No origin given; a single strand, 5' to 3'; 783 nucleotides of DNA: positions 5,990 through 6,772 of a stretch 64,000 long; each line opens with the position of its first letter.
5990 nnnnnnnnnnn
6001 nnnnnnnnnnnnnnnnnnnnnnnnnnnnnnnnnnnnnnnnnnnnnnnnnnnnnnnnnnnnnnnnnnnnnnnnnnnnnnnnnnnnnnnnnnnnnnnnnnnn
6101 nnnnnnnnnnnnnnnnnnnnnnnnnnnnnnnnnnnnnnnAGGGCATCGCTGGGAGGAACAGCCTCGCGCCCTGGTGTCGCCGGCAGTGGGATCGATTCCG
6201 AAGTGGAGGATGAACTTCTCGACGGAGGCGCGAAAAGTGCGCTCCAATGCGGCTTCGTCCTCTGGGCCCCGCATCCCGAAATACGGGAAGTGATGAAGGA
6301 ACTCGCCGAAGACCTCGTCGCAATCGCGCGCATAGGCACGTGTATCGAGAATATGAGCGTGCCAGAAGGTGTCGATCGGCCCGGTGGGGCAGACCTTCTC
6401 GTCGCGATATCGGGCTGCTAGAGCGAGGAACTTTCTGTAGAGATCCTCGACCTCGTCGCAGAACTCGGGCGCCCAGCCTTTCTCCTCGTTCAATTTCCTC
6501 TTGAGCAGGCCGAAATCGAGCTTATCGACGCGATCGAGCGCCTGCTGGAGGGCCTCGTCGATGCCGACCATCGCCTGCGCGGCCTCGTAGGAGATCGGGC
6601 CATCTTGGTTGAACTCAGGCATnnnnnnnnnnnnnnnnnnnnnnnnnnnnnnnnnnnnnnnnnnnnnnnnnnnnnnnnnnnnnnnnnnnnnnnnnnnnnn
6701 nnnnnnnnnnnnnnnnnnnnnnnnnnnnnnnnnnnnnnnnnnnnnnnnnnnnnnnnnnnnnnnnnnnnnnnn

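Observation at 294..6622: Lower-GC, fully translationally coupled 5-gene operon: DUF1399-like / MTase / TauD-like dioxygenase / UvrA-like fusion / MTase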

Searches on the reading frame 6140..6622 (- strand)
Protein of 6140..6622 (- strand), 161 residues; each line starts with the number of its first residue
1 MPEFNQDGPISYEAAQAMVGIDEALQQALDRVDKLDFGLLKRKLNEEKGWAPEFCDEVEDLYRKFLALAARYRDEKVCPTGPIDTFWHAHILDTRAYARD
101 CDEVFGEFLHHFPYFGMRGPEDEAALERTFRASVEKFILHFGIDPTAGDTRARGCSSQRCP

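Call 5: search_protein_families(library=pfam, proteins=[window:6140-6622:-], max_evalue=0.01)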
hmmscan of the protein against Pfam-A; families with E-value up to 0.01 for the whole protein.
window:6140-6622:- (161 aa): 1 family
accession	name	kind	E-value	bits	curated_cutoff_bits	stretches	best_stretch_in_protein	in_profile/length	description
PF07173.17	GRDP-like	-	0.00015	22.9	22.7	1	52-100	91-143/143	Glycine-rich domain-containing protein-like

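Call 6: search_protein_families(library=ncbifam, proteins=[window:6140-6622:-], max_evalue=0.01)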
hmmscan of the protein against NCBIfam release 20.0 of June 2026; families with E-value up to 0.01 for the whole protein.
window:6140-6622:- (161 aa): 0 families

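Call 11: search_protein_families(library=padloc, proteins=[window:6140-6622:-], max_evalue=0.01)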
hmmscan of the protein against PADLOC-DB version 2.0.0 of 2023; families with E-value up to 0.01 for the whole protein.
window:6140-6622:- (161 aa): 0 families

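Call 37: find_homologous_proteins(query=window:6140-6622:-, max_evalue=0.001)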
Query window:6140-6622:- (161 aa): 839 proteins with E <= 0.001 among 936 candidates; the best 120 are listed.
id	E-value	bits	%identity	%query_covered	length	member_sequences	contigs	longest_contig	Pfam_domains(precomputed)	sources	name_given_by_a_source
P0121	1.1e-107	375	100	100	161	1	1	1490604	PF27765.1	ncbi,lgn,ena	-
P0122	7.0e-97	340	89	100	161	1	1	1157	PF27765.1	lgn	-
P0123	1.2e-96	340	90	100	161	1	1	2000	PF27765.1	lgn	-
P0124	7.7e-95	334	89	100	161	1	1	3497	PF27765.1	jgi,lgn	jgi:hypothetical protein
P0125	3.9e-94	331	88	100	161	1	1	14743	PF27765.1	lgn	-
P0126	2.2e-87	309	83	100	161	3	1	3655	PF27765.1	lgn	-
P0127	7.0e-85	301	79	100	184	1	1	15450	PF27765.1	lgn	-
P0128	9.7e-83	294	78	100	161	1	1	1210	PF27765.1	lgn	-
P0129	3.3e-81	289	76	100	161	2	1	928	PF27765.1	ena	-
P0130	6.8e-81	288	75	100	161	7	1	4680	PF27765.1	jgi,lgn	jgi:hypothetical protein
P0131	1.6e-80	287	76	100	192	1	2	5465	PF27765.1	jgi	jgi:hypothetical protein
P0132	2.4e-80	287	76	100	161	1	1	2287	PF27765.1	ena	-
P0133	2.6e-80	286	75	100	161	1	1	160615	PF07173.18,PF27765.1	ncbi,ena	-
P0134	5.7e-79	282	73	100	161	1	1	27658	PF27765.1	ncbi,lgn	-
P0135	7.9e-79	282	75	100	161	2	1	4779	PF07173.18,PF27765.1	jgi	jgi:hypothetical protein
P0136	1.2e-78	281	74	100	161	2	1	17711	PF27765.1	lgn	-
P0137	1.2e-78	281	73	100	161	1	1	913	PF27765.1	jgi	jgi:hypothetical protein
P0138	2.6e-78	280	76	100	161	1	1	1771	PF07173.18,PF27765.1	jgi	jgi:hypothetical protein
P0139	2.9e-78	280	73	100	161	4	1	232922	PF27765.1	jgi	jgi:hypothetical protein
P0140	5.9e-78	279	73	100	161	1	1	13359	PF27765.1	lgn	-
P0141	8.9e-78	278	73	100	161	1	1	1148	PF27765.1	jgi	jgi:hypothetical protein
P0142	9.3e-78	278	75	98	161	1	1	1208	PF07173.18,PF27765.1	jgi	jgi:hypothetical protein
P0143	2.0e-77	277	75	100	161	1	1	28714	PF27765.1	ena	-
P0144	2.0e-77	277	73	100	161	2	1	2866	PF27765.1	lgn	-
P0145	3.7e-77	276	73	100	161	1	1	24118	PF07173.18,PF27765.1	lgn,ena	-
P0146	1.4e-76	274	73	100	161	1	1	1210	PF27765.1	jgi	jgi:hypothetical protein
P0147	1.5e-76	274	71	100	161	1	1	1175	PF27765.1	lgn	-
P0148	2.5e-76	273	74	100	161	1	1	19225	PF07173.18,PF27765.1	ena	-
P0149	3.1e-76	273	73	100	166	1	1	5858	PF27765.1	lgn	-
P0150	3.5e-76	273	70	100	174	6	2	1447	PF27765.1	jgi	jgi:hypothetical protein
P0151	3.6e-76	273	71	100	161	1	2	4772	PF27765.1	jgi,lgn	jgi:hypothetical protein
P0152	4.0e-76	273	71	100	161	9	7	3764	PF27765.1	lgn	-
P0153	6.8e-76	272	70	100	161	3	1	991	PF27765.1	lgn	-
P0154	6.8e-76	272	74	100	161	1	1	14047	PF27765.1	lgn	-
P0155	6.9e-76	272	73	100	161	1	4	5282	PF27765.1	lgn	-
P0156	7.9e-76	272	71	100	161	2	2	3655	PF07173.18,PF27765.1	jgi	jgi:hypothetical protein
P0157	8.1e-76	272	72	100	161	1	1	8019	PF27765.1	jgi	jgi:hypothetical protein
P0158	9.4e-76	272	73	100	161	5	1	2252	PF27765.1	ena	-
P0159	1.6e-75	271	72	100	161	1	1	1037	PF27765.1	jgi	jgi:hypothetical protein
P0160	2.5e-75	270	71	100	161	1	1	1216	PF07173.18,PF27765.1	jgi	jgi:hypothetical protein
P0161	3.3e-75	270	71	100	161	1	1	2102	PF27765.1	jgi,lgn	jgi:hypothetical protein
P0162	3.9e-75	270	73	100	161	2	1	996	PF27765.1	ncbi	-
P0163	4.7e-75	269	70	100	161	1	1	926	PF27765.1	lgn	-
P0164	4.8e-75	269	71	100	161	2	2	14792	PF27765.1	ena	-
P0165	5.7e-75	269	72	100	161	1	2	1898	PF07173.18,PF27765.1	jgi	jgi:hypothetical protein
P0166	6.1e-75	269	70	100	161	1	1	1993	PF27765.1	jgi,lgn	jgi:hypothetical protein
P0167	6.4e-75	269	71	100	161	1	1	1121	PF27765.1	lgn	-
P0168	1.6e-74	268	71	100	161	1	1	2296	PF07173.18,PF27765.1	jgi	jgi:hypothetical protein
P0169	1.7e-74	267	71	100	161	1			PF07173.18,PF27765.1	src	-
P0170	1.9e-74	267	71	100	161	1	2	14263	PF27765.1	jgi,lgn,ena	jgi:hypothetical protein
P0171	2.1e-74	267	71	100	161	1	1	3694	PF27765.1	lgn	-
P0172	2.8e-74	267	71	100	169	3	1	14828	PF27765.1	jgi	jgi:hypothetical protein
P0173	3.4e-74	267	71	100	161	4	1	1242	PF27765.1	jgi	jgi:hypothetical protein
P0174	4.2e-74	266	71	100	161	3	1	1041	PF27765.1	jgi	jgi:hypothetical protein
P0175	6.7e-74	266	70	100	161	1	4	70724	PF27765.1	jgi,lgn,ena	jgi:hypothetical protein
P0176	7.9e-74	265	70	100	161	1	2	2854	PF27765.1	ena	-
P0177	8.1e-74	265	69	100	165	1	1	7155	PF27765.1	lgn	-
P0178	8.9e-74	265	71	100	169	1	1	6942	PF27765.1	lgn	-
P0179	9.6e-74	265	73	96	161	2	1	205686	PF27765.1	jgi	jgi:hypothetical protein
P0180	9.7e-74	265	70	100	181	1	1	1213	PF27765.1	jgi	jgi:hypothetical protein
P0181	1.3e-73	265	70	100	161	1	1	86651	PF27765.1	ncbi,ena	-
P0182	1.4e-73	264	71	100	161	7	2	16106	PF27765.1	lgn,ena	-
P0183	1.4e-73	264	73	96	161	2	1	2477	PF27765.1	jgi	jgi:hypothetical protein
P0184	1.8e-73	264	69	100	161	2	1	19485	PF07173.18,PF27765.1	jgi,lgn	jgi:hypothetical protein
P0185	2.0e-73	264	70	100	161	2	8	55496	PF27765.1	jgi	jgi:hypothetical protein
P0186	2.2e-73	264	71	100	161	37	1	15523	PF07173.18,PF27765.1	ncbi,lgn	ncbi:MAG: glycine-rich domain-containing protein-like [Thermoanaerobaculia bacterium]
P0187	2.2e-73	264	70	100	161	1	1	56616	PF27765.1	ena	-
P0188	2.9e-73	263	70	100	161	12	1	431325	PF07173.18,PF27765.1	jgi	jgi:hypothetical protein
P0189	4.1e-73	263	72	100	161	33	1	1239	PF27765.1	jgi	jgi:hypothetical protein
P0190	4.3e-73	263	72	94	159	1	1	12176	PF27765.1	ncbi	-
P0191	4.4e-73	263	71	100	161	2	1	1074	PF27765.1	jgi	jgi:hypothetical protein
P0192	4.6e-73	263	69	100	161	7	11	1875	PF27765.1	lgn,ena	-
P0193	5.9e-73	262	70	100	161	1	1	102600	PF07173.18,PF27765.1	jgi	jgi:hypothetical protein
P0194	6.1e-73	262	72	100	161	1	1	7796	PF27765.1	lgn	-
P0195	7.1e-73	262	69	100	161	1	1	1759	PF27765.1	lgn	-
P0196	7.2e-73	262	73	96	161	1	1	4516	PF27765.1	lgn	-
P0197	1.0e-72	262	71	100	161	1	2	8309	PF27765.1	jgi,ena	-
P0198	1.0e-72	262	68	100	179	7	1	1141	PF07173.18,PF27765.1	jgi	-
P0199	1.1e-72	262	70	100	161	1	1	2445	PF27765.1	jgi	jgi:hypothetical protein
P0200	1.3e-72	261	70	100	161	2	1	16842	PF27765.1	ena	-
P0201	1.4e-72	261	79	88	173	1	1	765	PF07173.18,PF27765.1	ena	-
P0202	1.5e-72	261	74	95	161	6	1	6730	PF27765.1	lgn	-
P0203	1.5e-72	261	68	100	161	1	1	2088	PF27765.1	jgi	jgi:hypothetical protein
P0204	1.8e-72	261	68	100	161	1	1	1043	PF27765.1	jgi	jgi:hypothetical protein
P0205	2.0e-72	261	71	100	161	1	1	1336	PF27765.1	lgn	-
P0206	2.1e-72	261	70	100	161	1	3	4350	PF27765.1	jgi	jgi:hypothetical protein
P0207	2.4e-72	260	69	100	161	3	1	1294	PF27765.1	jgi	jgi:hypothetical protein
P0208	2.5e-72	260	69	100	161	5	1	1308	PF27765.1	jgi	jgi:hypothetical protein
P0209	3.8e-72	260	68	100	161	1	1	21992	PF27765.1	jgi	jgi:hypothetical protein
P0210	9.5e-72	259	69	100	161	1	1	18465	PF27765.1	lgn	-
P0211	1.0e-71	258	68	100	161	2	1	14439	PF07173.18,PF27765.1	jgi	jgi:hypothetical protein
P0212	1.2e-71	258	69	100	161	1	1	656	PF27765.1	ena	-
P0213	2.2e-71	257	72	95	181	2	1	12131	PF27765.1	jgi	jgi:hypothetical protein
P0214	2.6e-71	257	72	94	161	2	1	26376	PF27765.1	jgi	jgi:hypothetical protein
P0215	2.8e-71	257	74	95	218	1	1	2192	PF27765.1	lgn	-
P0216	3.3e-71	257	70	100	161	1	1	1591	PF27765.1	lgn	-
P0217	6.0e-71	256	73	95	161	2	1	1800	PF27765.1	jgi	jgi:hypothetical protein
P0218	6.1e-71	256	73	95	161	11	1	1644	PF27765.1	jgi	jgi:hypothetical protein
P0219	6.3e-71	256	66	100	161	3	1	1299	PF27765.1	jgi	jgi:hypothetical protein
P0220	6.6e-71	256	69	100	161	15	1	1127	PF27765.1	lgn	-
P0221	6.6e-71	256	68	100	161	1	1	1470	PF27765.1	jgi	jgi:hypothetical protein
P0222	9.0e-71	255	69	100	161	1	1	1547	PF27765.1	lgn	-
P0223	1.1e-70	255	69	100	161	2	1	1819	PF27765.1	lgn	-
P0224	1.4e-70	255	70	100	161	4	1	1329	PF27765.1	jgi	jgi:hypothetical protein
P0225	1.6e-70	255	68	100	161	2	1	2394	PF27765.1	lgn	-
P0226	1.9e-70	254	69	100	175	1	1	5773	PF27765.1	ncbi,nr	ncbi:MAG: hypothetical protein JWO56_1888 [Acidobacteria bacterium]|nr:hypothetical protein [Acidoba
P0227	2.0e-70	254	70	95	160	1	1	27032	PF27765.1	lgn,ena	-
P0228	2.1e-70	254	71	95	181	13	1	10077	PF27765.1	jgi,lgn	jgi:hypothetical protein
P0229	2.2e-70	254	72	94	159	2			PF27765.1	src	-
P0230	2.4e-70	254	73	95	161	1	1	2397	PF27765.1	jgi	jgi:hypothetical protein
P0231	2.6e-70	254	64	100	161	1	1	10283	PF27765.1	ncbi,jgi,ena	jgi:hypothetical protein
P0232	3.4e-70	254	73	96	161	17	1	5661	PF27765.1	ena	-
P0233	3.4e-70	253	68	100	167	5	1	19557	PF27765.1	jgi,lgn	jgi:hypothetical protein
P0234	3.7e-70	253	68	96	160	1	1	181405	PF27765.1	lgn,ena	-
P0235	6.9e-70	252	66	98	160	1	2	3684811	PF27765.1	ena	-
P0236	9.6e-70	252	71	95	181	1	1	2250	PF27765.1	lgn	-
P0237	1.2e-69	252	66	98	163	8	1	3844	PF27765.1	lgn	-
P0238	1.2e-69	252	70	100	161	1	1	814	PF27765.1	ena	-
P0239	1.4e-69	252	71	91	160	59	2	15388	PF27765.1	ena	-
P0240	1.4e-69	251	66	100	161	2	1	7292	PF27765.1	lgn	-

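Call 44: predict_structure(alignment_id=A3)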
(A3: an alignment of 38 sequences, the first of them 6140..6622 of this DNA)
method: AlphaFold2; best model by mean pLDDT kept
length: 161 residues; sequences in the alignment: 38
mean_pLDDT: 80.6   pTM: 0.76
mean pLDDT of the five models: 80.6, 80.3, 79.4, 77.1, 76.6
residues with pLDDT >= 90: 70; 70-90: 49; 50-70: 27; < 50: 15
segments of 3 or more residues with pLDDT < 50: 1-6, 153-161
pLDDT, mean of each block of 10 residues (from residue 1): 48 60 91 96 93 94 96 87 89 91 91 65 82 89 77 45 35
secondary structure, 60 per line:
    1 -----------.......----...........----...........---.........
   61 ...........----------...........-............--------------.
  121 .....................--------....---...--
elements in order: H12-18 H23-33 H38-48 H52-71 H82-92 H94-105 H120-141 H150-153

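Call 80: search_protein_representatives(alignment_id=A3)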
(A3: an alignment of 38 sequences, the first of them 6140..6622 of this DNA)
Query: 38 sequences, 161 profile positions. Proteins with E-value up to 0.001 (for the whole library): 8566; up to 1e-10: 2619; up to 1e-30: 188. The best 150 are listed.
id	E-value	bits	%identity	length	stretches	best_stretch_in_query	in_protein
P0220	5.2e-89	312.6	-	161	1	1-161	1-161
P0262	9.5e-73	259.7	-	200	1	6-161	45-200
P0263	8.5e-67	240.4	-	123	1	39-161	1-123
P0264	1.5e-66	239.6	-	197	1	7-161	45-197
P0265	2.9e-53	196.4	-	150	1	20-134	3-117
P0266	2.3e-48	180.4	-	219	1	60-157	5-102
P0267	6.3e-47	175.8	-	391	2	34-146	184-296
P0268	5.4e-46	172.7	-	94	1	68-161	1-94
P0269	3.6e-45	170.1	-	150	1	15-161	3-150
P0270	9.8e-41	155.6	-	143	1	22-160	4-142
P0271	1.1e-40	155.4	-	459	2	46-141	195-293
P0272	4.5e-40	153.5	-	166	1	14-160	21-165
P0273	7.8e-40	152.7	-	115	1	11-115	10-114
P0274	1.2e-39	152.1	-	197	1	19-143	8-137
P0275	4.8e-39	150.1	-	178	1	26-156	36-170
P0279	1.7e-38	148.4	-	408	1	32-145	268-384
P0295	6.9e-36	139.9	-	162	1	20-160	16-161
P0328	6.3e-34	133.5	-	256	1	21-142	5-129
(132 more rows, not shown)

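Call 86: find_encoding_contigs(protein=P0328, flank=8000, max_places=3)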
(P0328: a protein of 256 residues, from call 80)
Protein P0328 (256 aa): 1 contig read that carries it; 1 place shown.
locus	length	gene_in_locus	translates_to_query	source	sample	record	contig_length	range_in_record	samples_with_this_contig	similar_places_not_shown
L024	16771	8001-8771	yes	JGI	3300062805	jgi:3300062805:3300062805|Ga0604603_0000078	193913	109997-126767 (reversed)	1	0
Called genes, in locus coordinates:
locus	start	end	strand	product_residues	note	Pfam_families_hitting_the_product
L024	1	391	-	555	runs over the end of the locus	PF00083:Sugar_tr, PF07690:MFS_1, PF00083:Sugar_tr (weak)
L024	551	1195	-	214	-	PF01323:DSBA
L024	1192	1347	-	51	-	PF06945:DUF1289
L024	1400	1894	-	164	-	PF04073:tRNA_edit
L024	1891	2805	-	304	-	PF00682:HMGL-like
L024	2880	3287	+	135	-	-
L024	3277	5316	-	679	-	PF00289:Biotin_carb_N, PF02222:ATP-grasp, PF02786:CPSase_L_D2, PF07478:Dala_Dala_lig_C, PF02785:Biotin_carb_C, PF21139:BT_MCC_alpha, PF00364:Biotin_lipoyl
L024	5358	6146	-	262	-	PF00378:ECH_1, PF16113:ECH_2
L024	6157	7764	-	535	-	PF01039:Carboxyl_trans, PF03255:ACCA (weak), PF06833:MdcE (faint)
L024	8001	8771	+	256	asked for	PF27765:UCP032817-like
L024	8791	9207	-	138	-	PF00581:Rhodanese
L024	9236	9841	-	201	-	PF01323:DSBA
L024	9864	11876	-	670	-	PF06808:DctM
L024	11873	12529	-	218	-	PF04290:DctQ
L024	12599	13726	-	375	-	PF03480:DctP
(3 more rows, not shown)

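Call 87: find_encoding_contigs(protein=P0279, flank=8000, max_places=3)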
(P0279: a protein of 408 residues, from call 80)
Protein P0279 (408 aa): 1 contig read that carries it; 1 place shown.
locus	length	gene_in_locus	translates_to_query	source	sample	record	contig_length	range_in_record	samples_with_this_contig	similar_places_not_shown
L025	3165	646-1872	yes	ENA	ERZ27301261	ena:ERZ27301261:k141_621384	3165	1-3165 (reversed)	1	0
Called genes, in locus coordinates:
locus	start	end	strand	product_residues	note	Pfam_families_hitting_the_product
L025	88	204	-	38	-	-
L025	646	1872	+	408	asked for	PF02668:TauD, PF27765:UCP032817-like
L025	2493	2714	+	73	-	-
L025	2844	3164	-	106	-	?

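Call 89: search_dna_similar(query=window:6140-6622:-, collection=plasmids, mode=protein, max_evalue=1e-8, max_rows=25)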
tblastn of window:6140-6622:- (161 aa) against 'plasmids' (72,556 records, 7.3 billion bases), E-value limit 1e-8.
Records with a match: 16; places in all: 16; records where one place covers at least 80% of the query: 3.
Best place of each record, by identity: 60-80% 1; <60% 15.
By first word of the organism name: Pseudomonas 8; Cupriavidus 2; Azospirillum 1; Variovorax 1; Maritalea 1; Stanieria 1; Halomonas 1; Deinococcus 1.
By predicted mobility (MOB-suite, as given by PLSDB): mobilizable 7; non-mobilizable 6; conjugative 3.
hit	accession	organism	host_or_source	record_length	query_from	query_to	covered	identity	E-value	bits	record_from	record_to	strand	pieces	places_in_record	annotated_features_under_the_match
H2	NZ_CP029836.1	Azospirillum ramasamyi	single cell,Cow dung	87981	10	161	94%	65.1%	5e-60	206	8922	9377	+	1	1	hypothetical protein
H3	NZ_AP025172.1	Cupriavidus sp. P-10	-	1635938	22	156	84%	41.6%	8e-25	106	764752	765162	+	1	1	none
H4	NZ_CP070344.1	Variovorax sp. PDNC026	cell culture,Plastic debris in ...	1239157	2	152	94%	37.2%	7e-25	106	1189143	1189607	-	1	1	none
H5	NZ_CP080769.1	Cupriavidus pinatubonensis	genomic assembly,soil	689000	22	126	65%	47.7%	5e-25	107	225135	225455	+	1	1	hypothetical protein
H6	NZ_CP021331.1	Maritalea myrionectae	pure culture,Lava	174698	16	142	79%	37.4%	1e-17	86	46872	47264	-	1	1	hypothetical protein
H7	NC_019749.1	Stanieria cyanosphaera PCC 7437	-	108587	26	144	74%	38.5%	8e-21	95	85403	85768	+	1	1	hypothetical protein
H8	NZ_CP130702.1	Halomonas sp. I5-271120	cell culture,Novel isolate from a UK ...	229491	24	142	74%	37.3%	1e-19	91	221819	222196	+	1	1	glycine-rich domain-containing protein-like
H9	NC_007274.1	Pseudomonas savastanoi pv. phaseolicola 1448A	-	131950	18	142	78%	33.6%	1e-13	74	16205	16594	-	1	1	hypothetical protein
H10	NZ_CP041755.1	Pseudomonas sp. KBS0707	environmental isolate,soil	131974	18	142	78%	33.6%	1e-13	74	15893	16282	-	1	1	hypothetical protein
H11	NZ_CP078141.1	Pseudomonas savastanoi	Olea europaea,knots on olive ...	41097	22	142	75%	32.8%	2e-17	85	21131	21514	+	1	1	hypothetical protein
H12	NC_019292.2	Pseudomonas savastanoi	olive knot (Olea europaea)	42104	22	142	75%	32.8%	2e-17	85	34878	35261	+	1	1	hypothetical protein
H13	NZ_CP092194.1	Deinococcus sp. KNUC1210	Setaria viridis,cell ...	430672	40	142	64%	36.5%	2e-9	62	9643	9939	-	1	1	hypothetical protein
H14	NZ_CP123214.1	Pseudomonas amygdali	Aesculus hippocastanum,cell culture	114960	62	136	47%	45.0%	2e-13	73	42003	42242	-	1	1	none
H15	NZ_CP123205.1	Pseudomonas amygdali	Aesculus hippocastanum,cell culture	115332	62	136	47%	45.0%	2e-13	73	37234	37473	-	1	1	none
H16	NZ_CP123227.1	Pseudomonas amygdali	Aesculus hippocastanum,cell culture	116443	62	136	47%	45.0%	2e-13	73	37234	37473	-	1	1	none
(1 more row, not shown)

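Call 95: find_encoding_contigs(protein=P0270, flank=10000, max_places=3)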
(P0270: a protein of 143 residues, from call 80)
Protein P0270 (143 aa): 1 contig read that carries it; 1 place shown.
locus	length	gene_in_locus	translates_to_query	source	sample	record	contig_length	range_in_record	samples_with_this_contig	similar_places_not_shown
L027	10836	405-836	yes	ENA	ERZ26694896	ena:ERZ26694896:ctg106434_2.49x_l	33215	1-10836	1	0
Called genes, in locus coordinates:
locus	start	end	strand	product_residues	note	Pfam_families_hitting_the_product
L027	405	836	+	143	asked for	PF27765:UCP032817-like (weak)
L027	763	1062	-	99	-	-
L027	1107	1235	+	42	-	-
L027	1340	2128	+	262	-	PF00149:Metallophos, PF12850:Metallophos_2 (weak)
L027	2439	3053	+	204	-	-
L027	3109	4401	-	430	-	PF28130:DUF8371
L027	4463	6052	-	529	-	-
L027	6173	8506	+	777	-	PF14236:DruA, PF14706:Tnp_DNA_bind, PF01609:DDE_Tnp_1, PF02281:Dimer_Tnp_Tn5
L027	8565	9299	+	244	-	-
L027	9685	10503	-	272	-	PF05901:Excalibur (weak)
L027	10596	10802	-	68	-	-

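Call 96: find_encoding_contigs(protein=P0295, flank=8000, max_places=3)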
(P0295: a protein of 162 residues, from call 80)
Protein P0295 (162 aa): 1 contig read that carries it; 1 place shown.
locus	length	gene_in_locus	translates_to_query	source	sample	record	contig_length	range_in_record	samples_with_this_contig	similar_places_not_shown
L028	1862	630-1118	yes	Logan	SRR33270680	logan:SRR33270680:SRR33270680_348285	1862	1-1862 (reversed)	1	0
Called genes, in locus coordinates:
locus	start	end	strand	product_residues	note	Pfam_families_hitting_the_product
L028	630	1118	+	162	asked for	PF27765:UCP032817-like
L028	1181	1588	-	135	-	-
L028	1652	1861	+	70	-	?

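Call 103: search_dna_similar(query=window:6140-6622:-, collection=phages, mode=protein, max_evalue=0.000001, max_rows=10)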
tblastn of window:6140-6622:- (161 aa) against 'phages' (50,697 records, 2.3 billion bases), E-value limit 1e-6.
Records with a match: 2; places in all: 2; records where one place covers at least 80% of the query: 0.
Best place of each record, by identity: <60% 2.
By first word of the organism name: uncultured 1; Bacteriophage 1.
By host as written in the record: - 2.
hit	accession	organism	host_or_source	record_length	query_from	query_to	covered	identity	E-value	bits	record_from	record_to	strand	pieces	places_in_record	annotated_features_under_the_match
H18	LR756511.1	uncultured phage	metagenomic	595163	32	156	78%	35.9%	4e-15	77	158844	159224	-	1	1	record has no annotation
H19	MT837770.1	Bacteriophage sp.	human fecal samples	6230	2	113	70%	30.7%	4e-7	54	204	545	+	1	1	record has no annotation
